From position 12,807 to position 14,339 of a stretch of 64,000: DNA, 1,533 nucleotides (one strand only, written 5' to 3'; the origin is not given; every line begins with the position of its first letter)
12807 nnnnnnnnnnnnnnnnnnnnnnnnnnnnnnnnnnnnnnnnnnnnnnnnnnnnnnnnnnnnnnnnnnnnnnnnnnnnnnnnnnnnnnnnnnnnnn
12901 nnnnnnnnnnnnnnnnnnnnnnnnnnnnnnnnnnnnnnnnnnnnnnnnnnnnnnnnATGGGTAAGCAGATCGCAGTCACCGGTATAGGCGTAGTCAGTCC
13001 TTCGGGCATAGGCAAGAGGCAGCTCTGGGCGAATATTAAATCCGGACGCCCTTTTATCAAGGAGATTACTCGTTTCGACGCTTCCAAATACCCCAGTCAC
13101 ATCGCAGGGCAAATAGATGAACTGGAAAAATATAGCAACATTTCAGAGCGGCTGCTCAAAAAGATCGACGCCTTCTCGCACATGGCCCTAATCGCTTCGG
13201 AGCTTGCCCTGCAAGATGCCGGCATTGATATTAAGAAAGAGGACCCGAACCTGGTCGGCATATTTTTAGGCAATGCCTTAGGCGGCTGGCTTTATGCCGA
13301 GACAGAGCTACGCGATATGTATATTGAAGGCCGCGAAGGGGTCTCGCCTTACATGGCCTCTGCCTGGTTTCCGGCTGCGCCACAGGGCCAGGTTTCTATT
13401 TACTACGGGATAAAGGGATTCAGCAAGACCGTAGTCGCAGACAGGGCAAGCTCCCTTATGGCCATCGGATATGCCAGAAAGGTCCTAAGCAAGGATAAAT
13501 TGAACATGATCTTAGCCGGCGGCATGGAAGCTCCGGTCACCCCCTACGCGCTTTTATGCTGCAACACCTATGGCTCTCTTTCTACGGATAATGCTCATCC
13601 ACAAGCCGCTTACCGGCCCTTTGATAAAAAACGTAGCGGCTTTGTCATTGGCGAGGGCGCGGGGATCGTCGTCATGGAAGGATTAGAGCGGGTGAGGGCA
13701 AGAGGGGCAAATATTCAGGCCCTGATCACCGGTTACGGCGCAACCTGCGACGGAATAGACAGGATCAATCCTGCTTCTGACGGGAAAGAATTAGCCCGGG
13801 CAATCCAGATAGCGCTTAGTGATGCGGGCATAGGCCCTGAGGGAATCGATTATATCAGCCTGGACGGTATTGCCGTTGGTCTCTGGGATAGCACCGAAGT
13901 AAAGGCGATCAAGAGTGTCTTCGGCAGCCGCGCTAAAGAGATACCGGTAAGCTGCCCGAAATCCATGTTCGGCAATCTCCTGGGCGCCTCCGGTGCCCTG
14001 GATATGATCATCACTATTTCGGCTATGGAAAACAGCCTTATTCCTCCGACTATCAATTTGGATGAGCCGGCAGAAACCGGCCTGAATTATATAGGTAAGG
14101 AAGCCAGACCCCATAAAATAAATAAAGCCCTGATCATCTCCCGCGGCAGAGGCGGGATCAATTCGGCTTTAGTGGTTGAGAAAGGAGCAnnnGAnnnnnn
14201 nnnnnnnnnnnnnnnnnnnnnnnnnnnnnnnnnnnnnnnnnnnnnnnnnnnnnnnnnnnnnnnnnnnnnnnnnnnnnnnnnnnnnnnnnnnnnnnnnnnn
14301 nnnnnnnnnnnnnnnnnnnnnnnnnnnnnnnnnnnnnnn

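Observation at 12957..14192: KS partner has lost Cys, His and His (chain-length-factor-like)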

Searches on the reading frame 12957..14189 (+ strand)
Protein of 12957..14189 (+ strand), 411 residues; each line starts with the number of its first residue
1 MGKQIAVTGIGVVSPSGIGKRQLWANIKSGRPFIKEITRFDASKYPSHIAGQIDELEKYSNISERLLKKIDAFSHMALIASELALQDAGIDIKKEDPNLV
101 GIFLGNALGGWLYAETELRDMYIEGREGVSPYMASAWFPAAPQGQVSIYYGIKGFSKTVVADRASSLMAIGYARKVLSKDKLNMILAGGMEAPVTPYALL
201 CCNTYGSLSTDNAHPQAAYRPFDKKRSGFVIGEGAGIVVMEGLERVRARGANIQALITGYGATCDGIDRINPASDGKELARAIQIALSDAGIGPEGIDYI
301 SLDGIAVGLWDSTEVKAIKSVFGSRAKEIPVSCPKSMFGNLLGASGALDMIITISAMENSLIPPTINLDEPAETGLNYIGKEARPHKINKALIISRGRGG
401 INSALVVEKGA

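Call 7: search_protein_families(library=pfam, proteins=[window:12957-14189:+])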
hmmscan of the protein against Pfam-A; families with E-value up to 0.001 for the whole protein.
window:12957-14189:+ (411 aa): 2 families
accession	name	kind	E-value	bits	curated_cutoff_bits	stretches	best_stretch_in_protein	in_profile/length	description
PF00109.32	ketoacyl-synt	-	1.3e-43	149.8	20.8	1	4-244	3-250/252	Beta-ketoacyl synthase, N-terminal domain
PF02801.28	Ketoacyl-synt_C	-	8.6e-27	93.9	20.8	1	255-368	2-118/119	Beta-ketoacyl synthase, C-terminal domain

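Call 9: search_protein_families(library=ncbifam, proteins=[window:12957-14189:+])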
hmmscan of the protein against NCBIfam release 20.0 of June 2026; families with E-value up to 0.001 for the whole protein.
window:12957-14189:+ (411 aa): 20 families
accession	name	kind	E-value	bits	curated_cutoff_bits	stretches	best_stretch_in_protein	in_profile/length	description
TIGR03150.1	fabF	equivalog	2.4e-113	378.9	493.75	1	3-407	1-406/407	beta-ketoacyl-ACP synthase II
NF005589.0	PRK07314.1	subfamily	9e-110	367.2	387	1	3-409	4-411/413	beta-ketoacyl-ACP synthase II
NF004970.0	PRK06333.1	subfamily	2e-90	303.7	525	1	3-408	4-420/424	beta-ketoacyl-ACP synthase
NF006274.0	PRK08439.1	equivalog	5.8e-77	259.2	621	1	3-409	2-405/406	beta-ketoacyl-ACP synthase II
NF006434.0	PRK08722.1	equivalog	2.5e-76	257.2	759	1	3-409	4-413/414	beta-ketoacyl-ACP synthase II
NF005076.0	PRK06501.1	equivalog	2e-67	227.9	629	2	146-408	158-421/425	beta-ketoacyl-ACP synthase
NF005490.0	PRK07103.1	equivalog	1.3e-65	222.1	445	1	3-409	4-412/414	polyketide beta-ketoacyl:acyl carrier protein synthase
NF006587.0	PRK09116.1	equivalog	9e-63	212.4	470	1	3-409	2-406/408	beta-ketoacyl-ACP synthase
NF005935.0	PRK07967.1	equivalog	1.3e-61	208.6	630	1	3-409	2-403/406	beta-ketoacyl-ACP synthase I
NF005916.1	PRK07910.1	equivalog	3.7e-55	187.5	560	1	4-407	13-415/418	KasA/KasB family beta-ketoacyl-ACP synthase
NF004618.0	PRK05952.1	equivalog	4.3e-51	174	455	1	5-409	4-382/384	beta-ketoacyl-ACP synthase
NF058662.1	cispenta_AmcF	equivalog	1.4e-41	142.7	325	1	168-408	134-368/369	cispentacin biosynthesis acyltransferase subunit AmcF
NF006618.0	PRK09185.1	subfamily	3.2e-39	135.1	407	1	3-408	3-391/394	beta-ketoacyl-ACP synthase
NF045894.1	PKS_plus_SDR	equivalog_domain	3.7e-31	107.7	1740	1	61-373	78-381/1515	type I polyketide synthase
NF040607.1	mycolic_Pks13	equivalog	1.1e-27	96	2100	1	61-372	176-479/1680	polyketide synthase Pks13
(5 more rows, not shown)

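Call 10: search_solved_structures(query=window:12957-14189:+, show_alignments=2)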
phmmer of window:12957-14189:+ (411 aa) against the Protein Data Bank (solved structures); distinct sequences matched with E-value up to 0.001: 150 (the best 60 are shown).
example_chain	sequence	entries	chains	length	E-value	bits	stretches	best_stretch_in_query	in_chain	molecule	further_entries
5sxo_A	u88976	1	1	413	9.4e-87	294.6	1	3-408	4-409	3-oxoacyl-[acyl-carrier-protein] synthase 2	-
3o04_A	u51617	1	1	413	9.4e-87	294.6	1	3-408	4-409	beta-keto-acyl carrier protein synthase II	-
4ls5_A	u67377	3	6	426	4e-86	292.6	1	3-409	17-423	3-oxoacyl-[acyl-carrier-protein] synthase 2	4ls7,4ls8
4ls6_A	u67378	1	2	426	6.7e-86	291.8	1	3-409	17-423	3-oxoacyl-[acyl-carrier-protein] synthase 2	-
1j3n_A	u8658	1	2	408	4.1e-82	279.4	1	4-406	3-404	3-oxoacyl-(acyl-carrier protein) synthase II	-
2gqd_A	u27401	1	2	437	2.2e-78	267.1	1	2-409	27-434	3-oxoacyl-[acyl-carrier-protein] synthase 2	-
1tqy_B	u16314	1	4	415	5e-76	259.3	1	3-409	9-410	Actinorhodin polyketide putative beta-ketoacyl synthase 2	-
4r8e_A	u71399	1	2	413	3.3e-74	253.3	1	3-409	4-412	3-oxoacyl-[acyl-carrier-protein] synthase 2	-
8cou_A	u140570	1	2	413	1.3e-73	251.3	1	3-408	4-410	3-oxoacyl-[acyl-carrier-protein] synthase 2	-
4jb6_A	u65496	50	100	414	1.3e-73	251.3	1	3-408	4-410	3-oxoacyl-[acyl-carrier-protein] synthase 2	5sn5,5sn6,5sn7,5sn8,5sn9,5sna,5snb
7oc0_A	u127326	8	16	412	1.4e-73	251.3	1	3-408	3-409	3-oxoacyl-[acyl-carrier-protein] synthase 2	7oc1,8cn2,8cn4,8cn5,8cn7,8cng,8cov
1e5m_A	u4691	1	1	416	1.4e-73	251.3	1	3-408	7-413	BETA KETOACYL ACYL CARRIER PROTEIN SYNTHASE II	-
8cn8_A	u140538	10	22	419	2.8e-73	250.3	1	3-408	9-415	3-oxoacyl-[acyl-carrier-protein] synthase 2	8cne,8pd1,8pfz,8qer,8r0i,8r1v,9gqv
8pj0_A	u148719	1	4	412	2.8e-73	250.3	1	3-408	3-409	3-oxoacyl-[acyl-carrier-protein] synthase 2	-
8qm1_A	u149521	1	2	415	4.1e-73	249.7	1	3-408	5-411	3-oxoacyl-[acyl-carrier-protein] synthase 2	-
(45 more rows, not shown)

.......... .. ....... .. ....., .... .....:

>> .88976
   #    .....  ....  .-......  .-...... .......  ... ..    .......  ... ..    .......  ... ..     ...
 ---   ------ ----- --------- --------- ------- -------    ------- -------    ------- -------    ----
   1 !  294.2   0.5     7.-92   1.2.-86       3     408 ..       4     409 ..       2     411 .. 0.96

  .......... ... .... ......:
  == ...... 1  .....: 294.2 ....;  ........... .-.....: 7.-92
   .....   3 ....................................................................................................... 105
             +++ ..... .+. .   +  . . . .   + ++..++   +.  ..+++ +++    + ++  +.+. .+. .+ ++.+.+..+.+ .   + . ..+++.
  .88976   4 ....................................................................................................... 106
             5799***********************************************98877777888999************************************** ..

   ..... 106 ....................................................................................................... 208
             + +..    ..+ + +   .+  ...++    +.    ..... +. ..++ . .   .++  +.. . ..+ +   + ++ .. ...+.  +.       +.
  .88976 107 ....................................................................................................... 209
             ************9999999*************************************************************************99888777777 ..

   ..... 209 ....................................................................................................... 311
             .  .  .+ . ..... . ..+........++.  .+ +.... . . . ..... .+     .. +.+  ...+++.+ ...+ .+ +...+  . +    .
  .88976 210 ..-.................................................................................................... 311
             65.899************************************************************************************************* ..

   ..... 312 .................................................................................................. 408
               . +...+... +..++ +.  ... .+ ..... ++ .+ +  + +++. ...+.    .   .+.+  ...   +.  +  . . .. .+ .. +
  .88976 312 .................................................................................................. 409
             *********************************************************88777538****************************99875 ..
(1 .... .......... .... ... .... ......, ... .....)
